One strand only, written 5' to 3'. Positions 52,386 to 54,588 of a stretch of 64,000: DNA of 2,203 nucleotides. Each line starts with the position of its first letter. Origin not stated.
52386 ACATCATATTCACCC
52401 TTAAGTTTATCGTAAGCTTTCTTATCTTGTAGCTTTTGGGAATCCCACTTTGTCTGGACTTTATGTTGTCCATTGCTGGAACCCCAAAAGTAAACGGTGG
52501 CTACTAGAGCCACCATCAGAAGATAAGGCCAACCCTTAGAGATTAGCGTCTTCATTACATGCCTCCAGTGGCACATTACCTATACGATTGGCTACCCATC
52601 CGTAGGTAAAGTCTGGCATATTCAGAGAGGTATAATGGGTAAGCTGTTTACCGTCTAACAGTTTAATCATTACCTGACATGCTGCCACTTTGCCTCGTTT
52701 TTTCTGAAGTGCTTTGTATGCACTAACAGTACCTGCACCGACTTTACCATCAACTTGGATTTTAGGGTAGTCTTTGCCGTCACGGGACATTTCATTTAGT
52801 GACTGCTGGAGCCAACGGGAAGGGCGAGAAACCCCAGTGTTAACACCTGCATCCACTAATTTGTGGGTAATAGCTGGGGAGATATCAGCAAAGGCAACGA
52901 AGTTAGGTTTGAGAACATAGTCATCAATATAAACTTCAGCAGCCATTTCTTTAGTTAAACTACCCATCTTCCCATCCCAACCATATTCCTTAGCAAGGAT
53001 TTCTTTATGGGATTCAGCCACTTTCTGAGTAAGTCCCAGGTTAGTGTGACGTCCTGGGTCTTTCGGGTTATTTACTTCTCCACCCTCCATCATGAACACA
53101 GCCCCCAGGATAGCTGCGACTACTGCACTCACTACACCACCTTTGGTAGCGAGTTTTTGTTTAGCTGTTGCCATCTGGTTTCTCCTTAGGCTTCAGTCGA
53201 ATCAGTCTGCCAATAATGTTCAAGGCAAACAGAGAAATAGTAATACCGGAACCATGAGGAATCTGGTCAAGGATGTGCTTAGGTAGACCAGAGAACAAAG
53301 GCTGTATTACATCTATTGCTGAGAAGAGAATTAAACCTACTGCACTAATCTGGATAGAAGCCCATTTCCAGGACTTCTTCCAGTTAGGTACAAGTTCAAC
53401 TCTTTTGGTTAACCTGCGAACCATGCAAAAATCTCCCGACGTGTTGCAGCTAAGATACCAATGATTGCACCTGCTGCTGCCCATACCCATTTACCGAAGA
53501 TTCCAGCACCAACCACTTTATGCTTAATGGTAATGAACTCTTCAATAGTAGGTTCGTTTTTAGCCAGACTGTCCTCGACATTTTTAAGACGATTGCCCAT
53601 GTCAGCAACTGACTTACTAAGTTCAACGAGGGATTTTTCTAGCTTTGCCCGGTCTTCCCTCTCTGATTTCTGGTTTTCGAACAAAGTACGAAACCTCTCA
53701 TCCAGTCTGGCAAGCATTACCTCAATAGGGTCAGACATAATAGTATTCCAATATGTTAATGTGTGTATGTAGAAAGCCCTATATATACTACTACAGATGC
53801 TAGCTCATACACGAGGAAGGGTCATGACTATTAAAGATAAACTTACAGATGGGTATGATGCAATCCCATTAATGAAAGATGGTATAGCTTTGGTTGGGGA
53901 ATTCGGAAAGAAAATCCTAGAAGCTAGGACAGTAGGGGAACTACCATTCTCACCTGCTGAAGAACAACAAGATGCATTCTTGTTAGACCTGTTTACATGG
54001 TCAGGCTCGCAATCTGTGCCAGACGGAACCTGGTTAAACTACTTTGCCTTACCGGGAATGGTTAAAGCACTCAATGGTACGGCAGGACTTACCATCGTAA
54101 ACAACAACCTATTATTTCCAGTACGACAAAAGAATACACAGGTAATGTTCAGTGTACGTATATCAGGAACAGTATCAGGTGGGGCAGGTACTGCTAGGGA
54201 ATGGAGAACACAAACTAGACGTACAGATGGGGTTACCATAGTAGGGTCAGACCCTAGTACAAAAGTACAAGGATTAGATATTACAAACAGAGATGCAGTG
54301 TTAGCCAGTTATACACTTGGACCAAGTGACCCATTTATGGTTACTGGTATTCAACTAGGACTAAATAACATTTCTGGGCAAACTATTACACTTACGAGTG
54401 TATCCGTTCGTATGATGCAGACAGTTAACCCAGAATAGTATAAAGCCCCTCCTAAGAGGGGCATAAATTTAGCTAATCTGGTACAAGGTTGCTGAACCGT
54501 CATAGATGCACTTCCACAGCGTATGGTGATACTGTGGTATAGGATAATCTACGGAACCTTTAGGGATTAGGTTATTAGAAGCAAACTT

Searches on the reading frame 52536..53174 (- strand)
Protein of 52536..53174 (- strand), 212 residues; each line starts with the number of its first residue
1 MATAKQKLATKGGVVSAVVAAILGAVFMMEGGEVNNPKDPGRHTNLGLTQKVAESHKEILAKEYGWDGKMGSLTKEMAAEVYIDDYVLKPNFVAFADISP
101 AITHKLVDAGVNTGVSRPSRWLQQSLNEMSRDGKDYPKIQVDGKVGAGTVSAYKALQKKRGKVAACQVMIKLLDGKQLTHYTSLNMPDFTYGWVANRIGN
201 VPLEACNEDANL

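Call 39: search_protein_families(library=phrogs, proteins=[window:52536-53174:-], max_evalue=0.001)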
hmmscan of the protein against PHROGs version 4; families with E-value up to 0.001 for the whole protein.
window:52536-53174:- (212 aa): 2 families
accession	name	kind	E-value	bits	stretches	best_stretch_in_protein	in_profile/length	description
phrog_315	-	lysis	7.3e-37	128.2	1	5-209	321-496/677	endolysin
phrog_12853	-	unknown function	4.5e-23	83.1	1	22-154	6-130/131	-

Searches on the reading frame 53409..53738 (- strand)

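Call 39: search_protein_families(library=phrogs, proteins=[window:53409-53738:-], max_evalue=0.001)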
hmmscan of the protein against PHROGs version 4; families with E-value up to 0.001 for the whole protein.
window:53409-53738:- (109 aa): 1 family
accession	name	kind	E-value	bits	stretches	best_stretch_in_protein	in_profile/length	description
phrog_5211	-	unknown function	7.2e-48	162.5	1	1-109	2-110/112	-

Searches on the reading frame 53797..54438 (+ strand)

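Call 39: search_protein_families(library=phrogs, proteins=[window:53797-54438:+], max_evalue=0.001)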
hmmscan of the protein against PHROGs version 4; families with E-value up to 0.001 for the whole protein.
window:53797-54438:+ (213 aa): 1 family
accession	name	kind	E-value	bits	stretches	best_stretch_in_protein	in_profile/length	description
phrog_17779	-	unknown function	5.3e-91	304.7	1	10-212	4-207/208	-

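Call 40: search_protein_families(library=pfam, proteins=[window:53797-54438:+], max_evalue=0.1)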
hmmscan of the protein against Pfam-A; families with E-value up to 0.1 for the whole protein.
window:53797-54438:+ (213 aa): 0 families
